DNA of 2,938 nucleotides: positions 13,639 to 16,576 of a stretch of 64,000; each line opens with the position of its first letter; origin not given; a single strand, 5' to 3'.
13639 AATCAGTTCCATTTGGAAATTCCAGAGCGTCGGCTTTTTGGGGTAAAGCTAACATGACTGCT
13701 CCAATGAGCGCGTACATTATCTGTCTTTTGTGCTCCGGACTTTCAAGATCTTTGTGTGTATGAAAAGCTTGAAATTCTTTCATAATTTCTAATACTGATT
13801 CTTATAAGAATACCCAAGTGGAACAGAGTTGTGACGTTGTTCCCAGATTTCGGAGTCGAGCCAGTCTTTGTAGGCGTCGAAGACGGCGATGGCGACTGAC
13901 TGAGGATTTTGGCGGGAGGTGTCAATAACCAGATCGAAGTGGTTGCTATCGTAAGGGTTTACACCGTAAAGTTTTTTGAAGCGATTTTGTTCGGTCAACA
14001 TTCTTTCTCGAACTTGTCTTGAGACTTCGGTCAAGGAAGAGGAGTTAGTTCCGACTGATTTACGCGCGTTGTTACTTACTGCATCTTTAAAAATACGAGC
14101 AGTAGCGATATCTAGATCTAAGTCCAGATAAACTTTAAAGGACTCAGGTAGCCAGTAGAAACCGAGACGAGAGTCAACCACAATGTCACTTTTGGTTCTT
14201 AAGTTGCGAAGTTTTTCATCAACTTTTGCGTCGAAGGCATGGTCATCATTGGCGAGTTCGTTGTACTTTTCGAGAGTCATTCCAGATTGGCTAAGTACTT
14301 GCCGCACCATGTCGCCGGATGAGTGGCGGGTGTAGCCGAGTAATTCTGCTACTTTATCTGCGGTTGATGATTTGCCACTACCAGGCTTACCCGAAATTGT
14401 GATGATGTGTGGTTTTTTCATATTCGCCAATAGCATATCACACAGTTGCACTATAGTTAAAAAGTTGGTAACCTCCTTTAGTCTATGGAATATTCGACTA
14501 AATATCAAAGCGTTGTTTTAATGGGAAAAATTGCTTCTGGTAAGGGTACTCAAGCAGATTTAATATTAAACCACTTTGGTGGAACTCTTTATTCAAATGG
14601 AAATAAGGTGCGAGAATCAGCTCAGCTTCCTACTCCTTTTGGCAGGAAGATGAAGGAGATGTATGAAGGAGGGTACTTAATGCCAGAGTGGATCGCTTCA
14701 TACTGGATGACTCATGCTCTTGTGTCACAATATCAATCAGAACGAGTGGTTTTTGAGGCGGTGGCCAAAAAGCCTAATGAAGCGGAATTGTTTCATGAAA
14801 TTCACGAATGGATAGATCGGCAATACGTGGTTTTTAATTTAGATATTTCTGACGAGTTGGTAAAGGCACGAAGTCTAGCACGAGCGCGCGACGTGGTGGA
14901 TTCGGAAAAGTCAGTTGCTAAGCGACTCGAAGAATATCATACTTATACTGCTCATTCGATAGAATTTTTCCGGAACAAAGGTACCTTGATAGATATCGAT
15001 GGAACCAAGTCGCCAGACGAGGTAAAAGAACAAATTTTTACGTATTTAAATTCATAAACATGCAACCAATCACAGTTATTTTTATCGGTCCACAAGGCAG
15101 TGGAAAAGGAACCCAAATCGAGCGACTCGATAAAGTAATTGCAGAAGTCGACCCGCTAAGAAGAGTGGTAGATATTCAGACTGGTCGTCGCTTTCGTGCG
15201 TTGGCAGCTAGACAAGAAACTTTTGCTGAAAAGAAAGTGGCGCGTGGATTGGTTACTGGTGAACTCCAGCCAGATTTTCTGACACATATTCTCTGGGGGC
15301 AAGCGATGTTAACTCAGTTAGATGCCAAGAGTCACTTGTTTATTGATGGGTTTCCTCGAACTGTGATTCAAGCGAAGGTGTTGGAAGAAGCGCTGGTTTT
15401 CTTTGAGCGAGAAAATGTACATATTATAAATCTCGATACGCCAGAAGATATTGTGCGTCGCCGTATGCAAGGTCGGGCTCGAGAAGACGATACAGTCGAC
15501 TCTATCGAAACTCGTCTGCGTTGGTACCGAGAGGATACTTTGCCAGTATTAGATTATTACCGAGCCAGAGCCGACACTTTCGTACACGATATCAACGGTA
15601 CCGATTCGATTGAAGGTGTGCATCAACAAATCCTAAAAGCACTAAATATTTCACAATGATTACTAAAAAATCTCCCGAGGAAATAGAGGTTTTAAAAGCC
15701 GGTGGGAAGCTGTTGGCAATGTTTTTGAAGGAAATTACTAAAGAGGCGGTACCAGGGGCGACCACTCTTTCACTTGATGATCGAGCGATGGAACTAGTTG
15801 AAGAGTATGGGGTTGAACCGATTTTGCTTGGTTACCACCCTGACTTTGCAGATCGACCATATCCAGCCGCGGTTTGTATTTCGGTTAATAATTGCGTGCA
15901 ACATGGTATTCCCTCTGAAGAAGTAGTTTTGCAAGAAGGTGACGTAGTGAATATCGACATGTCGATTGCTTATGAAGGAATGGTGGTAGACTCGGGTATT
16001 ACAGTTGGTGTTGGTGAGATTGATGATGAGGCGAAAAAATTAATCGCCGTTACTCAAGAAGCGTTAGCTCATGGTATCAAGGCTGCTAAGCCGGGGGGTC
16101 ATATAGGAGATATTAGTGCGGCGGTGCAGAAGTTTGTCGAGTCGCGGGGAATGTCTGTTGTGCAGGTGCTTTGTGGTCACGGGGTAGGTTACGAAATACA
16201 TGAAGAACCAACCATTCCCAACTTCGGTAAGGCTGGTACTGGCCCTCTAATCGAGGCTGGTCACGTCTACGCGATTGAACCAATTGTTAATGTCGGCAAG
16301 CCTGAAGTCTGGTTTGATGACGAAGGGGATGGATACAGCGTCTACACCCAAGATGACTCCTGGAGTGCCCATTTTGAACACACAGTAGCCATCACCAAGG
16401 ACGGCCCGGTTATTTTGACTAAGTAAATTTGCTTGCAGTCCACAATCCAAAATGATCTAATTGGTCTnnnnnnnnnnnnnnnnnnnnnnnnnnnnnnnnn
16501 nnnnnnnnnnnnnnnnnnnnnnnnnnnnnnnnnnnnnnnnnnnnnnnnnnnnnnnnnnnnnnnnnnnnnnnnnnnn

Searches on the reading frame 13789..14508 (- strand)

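Call 3: search_protein_families(library=pfam, proteins=[window:13789-14508:-], max_evalue=0.01)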
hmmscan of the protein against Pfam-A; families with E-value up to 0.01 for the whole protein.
window:13789-14508:- (239 aa): 13 families
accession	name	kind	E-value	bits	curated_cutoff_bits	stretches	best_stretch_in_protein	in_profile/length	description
PF13189.12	Cytidylate_kin2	-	7.3e-16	59.3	28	1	35-199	1-176/176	Cytidylate kinase-like family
PF13238.12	AAA_18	-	4.7e-12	46.9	29.4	1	36-143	1-112/128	AAA domain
PF13207.12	AAA_17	-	1.4e-11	45.3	27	1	40-120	2-85/136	AAA domain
PF02224.24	Cytidylate_kin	-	1.1e-06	29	26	1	36-71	1-36/211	Cytidylate kinase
PF00406.28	ADK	-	0.0001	22.9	26.8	1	38-78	1-41/151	Adenylate kinase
PF06414.18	Zeta_toxin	-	0.00044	20.2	22.3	1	30-63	13-42/199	Zeta toxin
PF13671.12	AAA_33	-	0.0005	20.8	27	1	36-112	2-76/143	AAA domain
PF20720.3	nSTAND3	-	0.001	19.2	27.2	1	29-54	13-38/155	Novel STAND NTPase 3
PF24883.2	NPHP3_N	-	0.0029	18.2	24.8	0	29-58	18-47/164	Nephrocystin 3, N-terminal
PF00485.24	PRK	-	0.0043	17.3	22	0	35-80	1-46/196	Phosphoribulokinase / Uridine kinase family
PF13191.12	AAA_16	-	0.0073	17.3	32.6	0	21-60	11-51/167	AAA ATPase domain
PF03266.21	NTPase_1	-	0.0074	16.6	23.9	0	36-97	2-64/168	NTPase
PF09848.15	SLFN-g3_helicase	-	0.0078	16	24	0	34-98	2-61/354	Schlafen group 3, DNA/RNA helicase domain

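Call 28: search_protein_families(library=padloc, proteins=[window:13789-14508:-], max_evalue=0.001)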
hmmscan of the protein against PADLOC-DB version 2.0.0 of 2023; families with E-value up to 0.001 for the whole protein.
window:13789-14508:- (239 aa): 4 families
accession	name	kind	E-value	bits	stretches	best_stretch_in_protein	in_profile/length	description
PDLC02905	pVip-kinase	-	9e-21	72.6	1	36-215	5-174/474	Viperin-kinase fusion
PDLC02911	VakA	-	8.4e-07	27.7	1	35-146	4-116/163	-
PDLC04140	mad8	-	6.2e-05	20.7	1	29-75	23-58/314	mads_8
PDLC02196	IetA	-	0.00045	17.8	0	11-58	99-147/374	-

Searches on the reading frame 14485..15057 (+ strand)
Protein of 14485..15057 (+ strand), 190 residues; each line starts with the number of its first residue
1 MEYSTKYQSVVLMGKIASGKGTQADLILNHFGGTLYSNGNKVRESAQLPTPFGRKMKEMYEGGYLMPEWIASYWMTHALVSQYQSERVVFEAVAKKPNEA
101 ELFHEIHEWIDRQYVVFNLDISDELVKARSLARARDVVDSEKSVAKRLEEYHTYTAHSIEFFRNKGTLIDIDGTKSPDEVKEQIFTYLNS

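Call 3: search_protein_families(library=pfam, proteins=[window:14485-15057:+], max_evalue=0.01)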
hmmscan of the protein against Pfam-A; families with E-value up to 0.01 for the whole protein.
window:14485-15057:+ (190 aa): 3 families
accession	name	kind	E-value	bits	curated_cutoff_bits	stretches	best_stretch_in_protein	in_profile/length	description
PF00406.28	ADK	-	1.5e-20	74.3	26.8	1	12-166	1-150/151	Adenylate kinase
PF13207.12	AAA_17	-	6.4e-07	30.2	27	1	17-137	5-127/136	AAA domain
PF02223.23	Thymidylate_kin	-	0.00029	21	27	0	95-184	99-185/185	Thymidylate kinase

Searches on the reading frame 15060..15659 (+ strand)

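Call 3: search_protein_families(library=pfam, proteins=[window:15060-15659:+], max_evalue=0.01)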
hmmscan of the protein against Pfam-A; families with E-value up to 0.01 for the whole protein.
window:15060-15659:+ (199 aa): 4 families
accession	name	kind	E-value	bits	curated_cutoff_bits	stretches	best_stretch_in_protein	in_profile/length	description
PF00406.28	ADK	-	1.4e-24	87.4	26.8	1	9-170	2-149/151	Adenylate kinase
PF13207.12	AAA_17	-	2.2e-14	54.3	27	1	10-150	2-136/136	AAA domain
PF13671.12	AAA_33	-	0.00016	22.4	27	1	6-151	2-131/143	AAA domain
PF13238.12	AAA_18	-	0.00087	20.2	29.4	1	6-147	1-119/128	AAA domain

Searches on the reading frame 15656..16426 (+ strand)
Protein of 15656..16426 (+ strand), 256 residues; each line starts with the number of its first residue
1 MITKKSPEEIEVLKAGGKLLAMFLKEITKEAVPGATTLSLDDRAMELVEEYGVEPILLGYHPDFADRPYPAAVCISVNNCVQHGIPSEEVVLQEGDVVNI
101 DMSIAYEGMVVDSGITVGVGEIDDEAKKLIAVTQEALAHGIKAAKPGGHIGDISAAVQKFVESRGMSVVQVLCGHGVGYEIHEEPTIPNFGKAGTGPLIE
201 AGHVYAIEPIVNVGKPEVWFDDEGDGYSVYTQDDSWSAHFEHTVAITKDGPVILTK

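Call 3: search_protein_families(library=pfam, proteins=[window:15656-16426:+], max_evalue=0.01)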
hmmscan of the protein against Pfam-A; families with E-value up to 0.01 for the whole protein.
window:15656-16426:+ (256 aa): 1 family
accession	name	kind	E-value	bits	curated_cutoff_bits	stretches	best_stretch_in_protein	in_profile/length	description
PF00557.29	Peptidase_M24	-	2.7e-42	145.4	23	1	13-248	3-208/208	Metallopeptidase family M24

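Call 17: find_related_loci(query=window:15656-16426:+, collection=genome_contigs, flank=10000)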
Query window:15656-16426:+ (256 aa) in genome_contigs; peptide patterns used: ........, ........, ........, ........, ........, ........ (x = any residue, [..] = any of these).
194 stretches matched a pattern; 55 encode a relative of the query (tblastn E <= 1e-3); 54 distinct loci.
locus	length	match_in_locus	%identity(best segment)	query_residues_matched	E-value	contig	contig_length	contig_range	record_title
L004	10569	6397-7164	88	1-256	1e-149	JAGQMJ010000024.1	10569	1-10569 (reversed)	MAG: Candidatus Kaiserbacteria bacterium isolate HKST-UBA39 NODE_24_length_10569_cov_5.963305, whole genome shotgun sequ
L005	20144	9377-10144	85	1-256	6e-148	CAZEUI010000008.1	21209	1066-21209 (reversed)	MAG TPA_asm: uncultured Candidatus Saccharibacteria bacterium isolate binchicken_co53_23 genome assembly, contig: NODE_1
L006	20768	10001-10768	84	1-256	8e-146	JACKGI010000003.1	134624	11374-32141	MAG: Candidatus Nomurabacteria bacterium isolate HK-STAS-PATE-30 HK-STAS-PATE-30_3, whole genome shotgun sequence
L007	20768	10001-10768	86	1-256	2e-145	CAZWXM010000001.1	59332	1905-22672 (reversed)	MAG TPA_asm: uncultured Candidatus Saccharibacteria bacterium isolate SRP286056_co2_553 genome assembly, contig: NODE_53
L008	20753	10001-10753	82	1-251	4e-141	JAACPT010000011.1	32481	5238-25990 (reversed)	MAG: Candidatus Parcubacteria bacterium isolate CG_2015-02_43_9 CG_2015-02_curated_scaffold_2741, whole genome shotgun s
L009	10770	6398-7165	80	1-256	3e-141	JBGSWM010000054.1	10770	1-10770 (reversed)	MAG: Candidatus Paceibacteria bacterium isolate JTS-AC481 k141_1896321, whole genome shotgun sequence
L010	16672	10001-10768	82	1-256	4e-141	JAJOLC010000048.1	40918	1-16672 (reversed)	MAG: Candidatus Paceibacterota bacterium isolate MAG-712 c_000000000011, whole genome shotgun sequence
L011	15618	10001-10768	82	1-256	5e-140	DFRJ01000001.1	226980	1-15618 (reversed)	MAG TPA_asm: Patescibacteria group bacterium UBA3466 UBA3466_contig_2453, whole genome shotgun sequence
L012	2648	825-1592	80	1-256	2e-146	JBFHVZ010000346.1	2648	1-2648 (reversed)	MAG: Pseudomonadales bacterium isolate Mix_sand09.2021.07.G.9 k141_2759323_length_2648_cov_9.0000, whole genome shotgun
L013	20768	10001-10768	80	1-256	6e-139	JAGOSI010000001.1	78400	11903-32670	MAG: Candidatus Paceibacterota bacterium isolate Gw_Eff_bin_314 Gw_Eff_414_length_78400_cov_8.420656, whole genome shotg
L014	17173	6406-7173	80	1-256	6e-138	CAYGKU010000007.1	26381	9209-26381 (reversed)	MAG TPA_asm: uncultured Candidatus Saccharibacteria bacterium isolate ERP116193_co2_378 genome assembly, contig: NODE_45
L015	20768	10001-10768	79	1-256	1e-135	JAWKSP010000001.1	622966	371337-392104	MAG: Candidatus Paceibacterota bacterium isolate ABC1.92 ABC1.92.fa-1, whole genome shotgun sequence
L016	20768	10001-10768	79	1-256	8e-136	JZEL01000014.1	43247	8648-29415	MAG: Parcubacteria bacterium OLB19 UZ19_OD100CONTIG000014, whole genome shotgun sequence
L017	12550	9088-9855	77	1-256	5e-130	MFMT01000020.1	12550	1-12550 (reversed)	MAG: Candidatus Kaiserbacteria bacterium RIFOXYD1_FULL_42_15 rifoxyd1_full_scaffold_2308, whole genome shotgun sequence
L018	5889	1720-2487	75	1-256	1e-128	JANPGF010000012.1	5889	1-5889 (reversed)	MAG: Candidatus Kaiserbacteria bacterium isolate VAR_69_metabat_401 VAR_69_k141_23405, whole genome shotgun sequence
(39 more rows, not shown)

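Call 22: search_protein_families(library=pfam, proteins=[L004:7172-7582:+, L005:10157-10855:+, L005:10923-11606:+, L013:10813-11172:+, L013:11215-11460:-, L013:11444-11710:-, L015:10838-11665:-, L016:11217-11918:-, L016:11973-12704:-, L016:12804-13553:+], max_evalue=0.001)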
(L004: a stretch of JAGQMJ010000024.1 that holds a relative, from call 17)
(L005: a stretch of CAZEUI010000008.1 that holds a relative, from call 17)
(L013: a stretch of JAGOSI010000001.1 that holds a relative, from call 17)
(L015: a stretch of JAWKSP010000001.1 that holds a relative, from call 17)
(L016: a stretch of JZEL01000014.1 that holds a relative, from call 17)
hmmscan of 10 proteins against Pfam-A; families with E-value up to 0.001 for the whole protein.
L004:7172-7582:+ (136 aa): 1 family
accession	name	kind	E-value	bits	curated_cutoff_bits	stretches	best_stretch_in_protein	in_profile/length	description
PF03479.20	PCC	-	8.8e-29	100.6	25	1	4-114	3-116/117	Plants and Prokaryotes Conserved (PCC) domain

L005:10157-10855:+ (232 aa): 0 families

L005:10923-11606:+ (227 aa): 0 families

L013:10813-11172:+ (119 aa): 1 family
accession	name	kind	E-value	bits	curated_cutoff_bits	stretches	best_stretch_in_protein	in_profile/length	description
PF01588.26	tRNA_bind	-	2.8e-07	31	27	1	20-115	1-94/96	Putative tRNA binding domain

L013:11215-11460:- (81 aa): 0 families

L013:11444-11710:- (88 aa): 1 family
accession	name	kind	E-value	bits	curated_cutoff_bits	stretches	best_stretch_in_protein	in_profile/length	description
PF04014.23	MazE_antitoxin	-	1.7e-08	34.7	24.7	1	10-44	8-43/48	Antidote-toxin recognition MazE, bacterial antitoxin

L015:10838-11665:- (275 aa): 0 families

L016:11217-11918:- (233 aa): 6 families
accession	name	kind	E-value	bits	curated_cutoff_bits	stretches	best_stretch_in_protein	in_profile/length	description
PF05175.20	MTS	-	2e-12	47.5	23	1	66-182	31-137/170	Methyltransferase small domain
PF06325.19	PrmA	-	7.7e-12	45.7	22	1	66-139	161-233/296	Ribosomal protein L11 methyltransferase (PrmA)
PF13847.12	Methyltransf_31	-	1.4e-07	31.7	27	1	67-203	4-129/145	Methyltransferase domain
PF03602.21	Cons_hypoth95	-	1.5e-06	28.4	24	1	53-143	28-124/182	Conserved hypothetical protein 95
PF10294.15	Methyltransf_16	-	6.6e-05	23.2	21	1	62-119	42-100/174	Lysine methyltransferase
PF10354.15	BMT5-like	-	0.00089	20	24.7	0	130-189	75-131/168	rRNA (uridine-N3-)-methyltransferase BTM5-like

L016:11973-12704:- (243 aa): 0 families

L016:12804-13553:+ (249 aa): 1 family
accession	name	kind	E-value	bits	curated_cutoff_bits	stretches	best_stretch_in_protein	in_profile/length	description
PF01978.25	TrmB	-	1.4e-10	41.3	25.6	1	14-79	3-67/68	Sugar-specific transcriptional regulator TrmB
